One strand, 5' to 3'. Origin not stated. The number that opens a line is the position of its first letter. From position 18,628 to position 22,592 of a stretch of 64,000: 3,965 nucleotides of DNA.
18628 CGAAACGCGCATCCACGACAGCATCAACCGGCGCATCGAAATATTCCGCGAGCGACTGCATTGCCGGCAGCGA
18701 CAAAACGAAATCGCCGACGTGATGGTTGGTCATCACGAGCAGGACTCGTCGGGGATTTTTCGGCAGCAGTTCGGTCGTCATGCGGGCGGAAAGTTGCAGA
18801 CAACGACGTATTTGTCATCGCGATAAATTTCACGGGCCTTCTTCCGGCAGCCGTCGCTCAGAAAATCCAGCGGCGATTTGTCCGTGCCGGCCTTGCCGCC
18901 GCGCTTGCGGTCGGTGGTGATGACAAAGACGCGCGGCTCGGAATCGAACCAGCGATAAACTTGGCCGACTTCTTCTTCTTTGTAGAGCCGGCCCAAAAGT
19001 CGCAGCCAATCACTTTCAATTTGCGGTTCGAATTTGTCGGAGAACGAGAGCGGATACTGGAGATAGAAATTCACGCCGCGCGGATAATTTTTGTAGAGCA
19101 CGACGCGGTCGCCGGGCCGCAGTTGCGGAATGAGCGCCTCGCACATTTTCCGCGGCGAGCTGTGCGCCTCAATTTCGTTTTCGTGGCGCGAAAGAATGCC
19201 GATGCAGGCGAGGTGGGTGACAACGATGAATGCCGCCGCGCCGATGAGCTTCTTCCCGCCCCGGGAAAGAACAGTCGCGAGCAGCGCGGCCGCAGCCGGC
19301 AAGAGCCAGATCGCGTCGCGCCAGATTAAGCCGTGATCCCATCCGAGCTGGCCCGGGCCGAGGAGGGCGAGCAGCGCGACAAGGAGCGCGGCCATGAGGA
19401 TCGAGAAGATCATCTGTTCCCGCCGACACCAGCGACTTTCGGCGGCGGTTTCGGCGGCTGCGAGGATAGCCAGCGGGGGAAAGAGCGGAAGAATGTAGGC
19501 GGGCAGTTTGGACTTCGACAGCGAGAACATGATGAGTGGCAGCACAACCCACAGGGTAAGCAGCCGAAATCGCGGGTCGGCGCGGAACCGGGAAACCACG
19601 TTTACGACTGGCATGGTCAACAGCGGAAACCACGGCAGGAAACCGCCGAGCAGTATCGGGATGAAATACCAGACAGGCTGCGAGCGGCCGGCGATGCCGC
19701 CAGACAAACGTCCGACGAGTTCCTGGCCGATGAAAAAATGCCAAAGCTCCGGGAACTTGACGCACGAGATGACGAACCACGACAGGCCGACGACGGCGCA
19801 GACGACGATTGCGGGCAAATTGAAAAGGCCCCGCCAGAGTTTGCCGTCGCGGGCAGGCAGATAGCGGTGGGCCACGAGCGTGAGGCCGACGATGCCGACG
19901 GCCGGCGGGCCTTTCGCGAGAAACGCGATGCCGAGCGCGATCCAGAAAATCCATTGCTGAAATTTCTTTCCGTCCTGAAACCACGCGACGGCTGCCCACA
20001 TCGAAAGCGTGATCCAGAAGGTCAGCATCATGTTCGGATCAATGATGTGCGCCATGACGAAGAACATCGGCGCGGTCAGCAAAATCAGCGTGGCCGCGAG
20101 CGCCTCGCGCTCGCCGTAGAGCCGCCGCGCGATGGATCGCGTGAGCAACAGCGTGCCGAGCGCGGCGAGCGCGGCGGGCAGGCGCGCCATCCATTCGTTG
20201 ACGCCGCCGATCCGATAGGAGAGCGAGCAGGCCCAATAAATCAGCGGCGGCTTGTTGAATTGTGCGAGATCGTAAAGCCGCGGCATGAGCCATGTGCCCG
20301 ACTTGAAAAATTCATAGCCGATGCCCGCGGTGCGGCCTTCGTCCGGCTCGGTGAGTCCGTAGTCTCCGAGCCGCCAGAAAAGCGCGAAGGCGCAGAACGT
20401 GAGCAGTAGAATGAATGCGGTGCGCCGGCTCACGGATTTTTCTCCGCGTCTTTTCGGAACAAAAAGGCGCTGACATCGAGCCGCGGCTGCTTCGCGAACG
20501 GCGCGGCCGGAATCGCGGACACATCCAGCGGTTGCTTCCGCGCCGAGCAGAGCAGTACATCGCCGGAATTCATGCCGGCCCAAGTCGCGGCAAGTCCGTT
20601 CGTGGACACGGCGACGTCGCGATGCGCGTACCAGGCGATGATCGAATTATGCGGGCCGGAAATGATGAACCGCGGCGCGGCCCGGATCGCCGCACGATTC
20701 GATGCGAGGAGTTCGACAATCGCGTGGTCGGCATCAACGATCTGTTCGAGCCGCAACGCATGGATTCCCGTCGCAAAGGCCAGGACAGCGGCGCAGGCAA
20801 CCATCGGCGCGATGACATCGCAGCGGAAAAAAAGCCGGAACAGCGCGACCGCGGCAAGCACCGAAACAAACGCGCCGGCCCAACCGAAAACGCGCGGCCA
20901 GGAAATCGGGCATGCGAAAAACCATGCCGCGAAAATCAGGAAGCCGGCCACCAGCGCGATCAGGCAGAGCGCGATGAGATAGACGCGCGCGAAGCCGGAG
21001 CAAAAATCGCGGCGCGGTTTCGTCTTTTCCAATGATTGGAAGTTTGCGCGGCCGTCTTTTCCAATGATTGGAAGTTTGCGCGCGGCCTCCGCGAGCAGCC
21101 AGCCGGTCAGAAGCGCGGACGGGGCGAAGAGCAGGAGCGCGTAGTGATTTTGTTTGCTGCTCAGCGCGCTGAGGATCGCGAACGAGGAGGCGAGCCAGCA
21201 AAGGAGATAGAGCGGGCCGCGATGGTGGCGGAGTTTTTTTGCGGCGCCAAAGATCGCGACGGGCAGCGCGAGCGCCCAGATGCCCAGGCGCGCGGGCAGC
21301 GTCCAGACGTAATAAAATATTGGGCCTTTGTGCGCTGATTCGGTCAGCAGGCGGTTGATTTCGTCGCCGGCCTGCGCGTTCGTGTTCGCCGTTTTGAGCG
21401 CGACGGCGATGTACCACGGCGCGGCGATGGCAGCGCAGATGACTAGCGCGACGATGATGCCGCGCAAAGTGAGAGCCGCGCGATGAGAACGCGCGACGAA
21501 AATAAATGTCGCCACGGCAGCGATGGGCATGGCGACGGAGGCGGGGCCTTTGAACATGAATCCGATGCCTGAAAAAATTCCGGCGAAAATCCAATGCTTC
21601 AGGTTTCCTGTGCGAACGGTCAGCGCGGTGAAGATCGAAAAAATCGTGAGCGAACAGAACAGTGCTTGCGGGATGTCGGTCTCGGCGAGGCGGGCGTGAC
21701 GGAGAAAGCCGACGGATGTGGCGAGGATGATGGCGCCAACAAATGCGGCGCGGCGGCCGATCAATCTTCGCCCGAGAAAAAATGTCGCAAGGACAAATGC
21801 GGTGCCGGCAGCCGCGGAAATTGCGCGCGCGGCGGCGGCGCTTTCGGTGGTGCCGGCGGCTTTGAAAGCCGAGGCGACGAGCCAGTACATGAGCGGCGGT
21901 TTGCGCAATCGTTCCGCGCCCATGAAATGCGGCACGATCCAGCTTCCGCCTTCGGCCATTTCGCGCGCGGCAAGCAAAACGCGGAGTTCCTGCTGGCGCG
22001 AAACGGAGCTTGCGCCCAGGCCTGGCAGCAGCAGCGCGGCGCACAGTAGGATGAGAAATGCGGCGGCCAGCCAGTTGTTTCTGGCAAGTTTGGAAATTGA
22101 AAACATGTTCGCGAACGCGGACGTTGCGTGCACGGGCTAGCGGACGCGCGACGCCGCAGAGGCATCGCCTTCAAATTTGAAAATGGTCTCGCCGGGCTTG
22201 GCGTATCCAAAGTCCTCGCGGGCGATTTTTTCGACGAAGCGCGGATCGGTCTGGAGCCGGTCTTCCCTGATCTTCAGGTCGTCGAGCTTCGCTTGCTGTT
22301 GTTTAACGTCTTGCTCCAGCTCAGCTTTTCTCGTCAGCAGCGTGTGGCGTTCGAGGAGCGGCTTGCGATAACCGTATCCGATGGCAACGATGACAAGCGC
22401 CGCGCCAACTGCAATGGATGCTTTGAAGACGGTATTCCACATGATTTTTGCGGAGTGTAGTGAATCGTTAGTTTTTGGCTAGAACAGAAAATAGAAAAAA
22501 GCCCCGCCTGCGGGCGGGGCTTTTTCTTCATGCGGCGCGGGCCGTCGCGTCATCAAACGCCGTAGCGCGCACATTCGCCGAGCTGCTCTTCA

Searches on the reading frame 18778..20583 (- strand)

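Call 14: search_protein_families(library=pfam, proteins=[window:18778-20583:-])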
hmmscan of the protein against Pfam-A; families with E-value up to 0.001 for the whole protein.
window:18778-20583:- (601 aa): 3 families
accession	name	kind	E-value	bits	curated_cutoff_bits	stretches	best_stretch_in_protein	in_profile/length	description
PF13231.12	PMT_2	-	1.5e-17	64.7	26.1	1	110-269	1-153/160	Dolichyl-phosphate-mannose-protein mannosyltransferase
PF02366.24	PMT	-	1.9e-14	54.3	22.7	1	90-284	40-245/245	Dolichyl-phosphate-mannose-protein mannosyltransferase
PF03901.23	Glyco_transf_22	-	0.00034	20.4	23.8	0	304-404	258-358/414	Alg9-like mannosyltransferase family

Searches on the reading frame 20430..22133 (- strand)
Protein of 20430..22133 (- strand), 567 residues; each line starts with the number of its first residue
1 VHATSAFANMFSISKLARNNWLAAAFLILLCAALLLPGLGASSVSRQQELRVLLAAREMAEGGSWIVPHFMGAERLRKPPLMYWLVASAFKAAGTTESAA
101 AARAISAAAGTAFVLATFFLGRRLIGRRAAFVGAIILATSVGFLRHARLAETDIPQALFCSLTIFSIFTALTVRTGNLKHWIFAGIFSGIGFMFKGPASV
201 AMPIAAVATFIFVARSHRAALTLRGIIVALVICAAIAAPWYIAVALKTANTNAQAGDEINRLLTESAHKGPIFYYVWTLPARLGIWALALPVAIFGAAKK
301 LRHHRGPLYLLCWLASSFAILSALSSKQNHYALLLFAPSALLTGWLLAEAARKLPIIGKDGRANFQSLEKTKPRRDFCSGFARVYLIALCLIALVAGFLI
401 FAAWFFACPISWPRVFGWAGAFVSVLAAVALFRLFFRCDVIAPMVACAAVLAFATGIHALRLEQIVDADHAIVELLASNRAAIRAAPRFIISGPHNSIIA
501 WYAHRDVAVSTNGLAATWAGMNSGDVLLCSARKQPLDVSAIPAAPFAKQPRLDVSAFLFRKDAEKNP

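Call 14: search_protein_families(library=pfam, proteins=[window:20430-22133:-])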
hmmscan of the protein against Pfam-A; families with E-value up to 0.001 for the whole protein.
window:20430-22133:- (567 aa): 2 families
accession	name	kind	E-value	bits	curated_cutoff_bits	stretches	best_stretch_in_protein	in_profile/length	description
PF13231.12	PMT_2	-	4e-19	69.8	26.1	1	78-241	2-158/160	Dolichyl-phosphate-mannose-protein mannosyltransferase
PF02366.24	PMT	-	1.6e-10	41.4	22.7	1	56-250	39-240/245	Dolichyl-phosphate-mannose-protein mannosyltransferase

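Call 57: find_homologous_proteins(query=window:20430-22133:-, max_evalue=1e-10)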
Query window:20430-22133:- (567 aa): 155 proteins with E <= 1e-10 among 8000 candidates; the best 120 are listed.
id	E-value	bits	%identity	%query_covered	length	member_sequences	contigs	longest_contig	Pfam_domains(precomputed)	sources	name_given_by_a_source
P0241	0.0e+0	1207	100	98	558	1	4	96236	PF02366.25,PF13231.13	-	-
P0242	1.8e-217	742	100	62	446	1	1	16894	PF02366.25,PF13231.13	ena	-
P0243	5.8e-195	668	57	98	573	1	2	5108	PF02366.25,PF13231.13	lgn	-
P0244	1.5e-193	663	59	98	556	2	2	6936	PF02366.25,PF13231.13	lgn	-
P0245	9.9e-192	657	57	98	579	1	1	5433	PF02366.25,PF13231.13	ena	-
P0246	3.8e-189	648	58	98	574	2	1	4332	PF13231.13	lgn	-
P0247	4.6e-153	529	51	97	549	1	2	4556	PF13231.13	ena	-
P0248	9.0e-150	518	48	96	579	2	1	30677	PF02366.25,PF13231.13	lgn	-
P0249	1.5e-148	514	50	98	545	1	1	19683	PF02366.25,PF13231.13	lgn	-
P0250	1.3e-147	511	49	97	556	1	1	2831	PF02366.25,PF13231.13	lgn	-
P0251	2.5e-147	510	48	97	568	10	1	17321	PF02366.25,PF13231.13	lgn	-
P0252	9.7e-146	505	47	96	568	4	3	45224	PF02366.25,PF13231.13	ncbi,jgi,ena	jgi:4-amino-4-deoxy-L-arabinose transferase-like glycosyltransferase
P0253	1.6e-143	498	48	95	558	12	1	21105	PF02366.25,PF13231.13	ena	-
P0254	2.9e-143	497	46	95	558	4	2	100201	PF02366.25,PF13231.13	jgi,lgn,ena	jgi:4-amino-4-deoxy-L-arabinose transferase-like glycosyltransferase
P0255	1.3e-142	495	48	93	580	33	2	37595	PF02366.25,PF13231.13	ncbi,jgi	jgi:4-amino-4-deoxy-L-arabinose transferase-like glycosyltransferase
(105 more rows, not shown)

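Call 60: find_encoding_contigs(protein=P0242, flank=10000, max_places=2)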
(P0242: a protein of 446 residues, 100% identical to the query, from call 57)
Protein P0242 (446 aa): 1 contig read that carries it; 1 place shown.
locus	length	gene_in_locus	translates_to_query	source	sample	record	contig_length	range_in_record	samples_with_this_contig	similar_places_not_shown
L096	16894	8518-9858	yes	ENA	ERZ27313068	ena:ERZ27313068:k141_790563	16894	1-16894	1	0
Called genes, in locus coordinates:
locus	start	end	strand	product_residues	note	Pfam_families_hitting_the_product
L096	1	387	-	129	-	?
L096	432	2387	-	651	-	PF13522:GATase_6, PF13537:GATase_7, PF00733:Asn_synthase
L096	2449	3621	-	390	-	PF01041:DegT_DnrJ_EryC1, PF01212:Beta_elim_lyase (weak)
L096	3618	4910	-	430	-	PF04015:DUF362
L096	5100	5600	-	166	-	-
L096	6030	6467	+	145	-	-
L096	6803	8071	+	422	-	PF03952:Enolase_N, PF00113:Enolase_C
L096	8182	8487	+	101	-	PF04977:DivIC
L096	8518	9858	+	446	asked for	PF02366:PMT, PF13231:PMT_2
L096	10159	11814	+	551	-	PF02366:PMT, PF13231:PMT_2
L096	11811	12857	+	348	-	PF01075:Glyco_transf_9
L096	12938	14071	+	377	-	PF04055:Radical_SAM, PF06969:HemN_C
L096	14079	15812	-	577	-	PF03485:Arg_tRNA_synt_N, PF00750:tRNA-synt_1d, PF05746:DALR_1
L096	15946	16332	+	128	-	PF11154:DUF2934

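Call 61: find_encoding_contigs(protein=P0244, flank=10000, max_places=1)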
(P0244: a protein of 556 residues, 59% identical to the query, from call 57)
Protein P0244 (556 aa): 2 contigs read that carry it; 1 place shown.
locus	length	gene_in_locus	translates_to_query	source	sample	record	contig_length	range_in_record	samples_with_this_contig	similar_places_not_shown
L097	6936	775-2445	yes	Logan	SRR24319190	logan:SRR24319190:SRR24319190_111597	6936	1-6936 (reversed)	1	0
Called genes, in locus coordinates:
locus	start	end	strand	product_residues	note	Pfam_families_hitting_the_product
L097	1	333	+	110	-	?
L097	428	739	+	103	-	PF04977:DivIC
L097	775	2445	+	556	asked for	PF02366:PMT, PF13231:PMT_2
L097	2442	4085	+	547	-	PF02366:PMT, PF13231:PMT_2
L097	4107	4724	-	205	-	-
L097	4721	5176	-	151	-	PF22811:Zn_ribbon_NrdR, PF03477:ATP-cone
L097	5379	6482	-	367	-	-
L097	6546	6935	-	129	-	?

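Call 62: find_encoding_contigs(protein=P0243, flank=10000, max_places=1)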
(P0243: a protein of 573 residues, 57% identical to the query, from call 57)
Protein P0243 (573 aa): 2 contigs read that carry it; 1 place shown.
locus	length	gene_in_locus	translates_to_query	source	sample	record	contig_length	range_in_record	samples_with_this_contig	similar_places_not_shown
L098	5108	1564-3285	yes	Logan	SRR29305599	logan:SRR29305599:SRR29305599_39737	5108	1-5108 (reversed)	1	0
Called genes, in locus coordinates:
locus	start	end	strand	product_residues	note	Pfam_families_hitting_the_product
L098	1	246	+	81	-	?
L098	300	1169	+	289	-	-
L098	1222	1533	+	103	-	PF04977:DivIC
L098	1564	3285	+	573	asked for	PF02366:PMT, PF13231:PMT_2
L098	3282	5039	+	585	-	PF02366:PMT, PF13231:PMT_2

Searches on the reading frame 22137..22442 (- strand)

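Call 14: search_protein_families(library=pfam, proteins=[window:22137-22442:-])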
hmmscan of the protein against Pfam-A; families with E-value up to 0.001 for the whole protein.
window:22137-22442:- (101 aa): 1 family
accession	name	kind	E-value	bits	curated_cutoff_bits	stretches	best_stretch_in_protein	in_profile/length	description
PF04977.20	DivIC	-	4.6e-14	52.4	28.9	1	18-90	5-77/80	Septum formation initiator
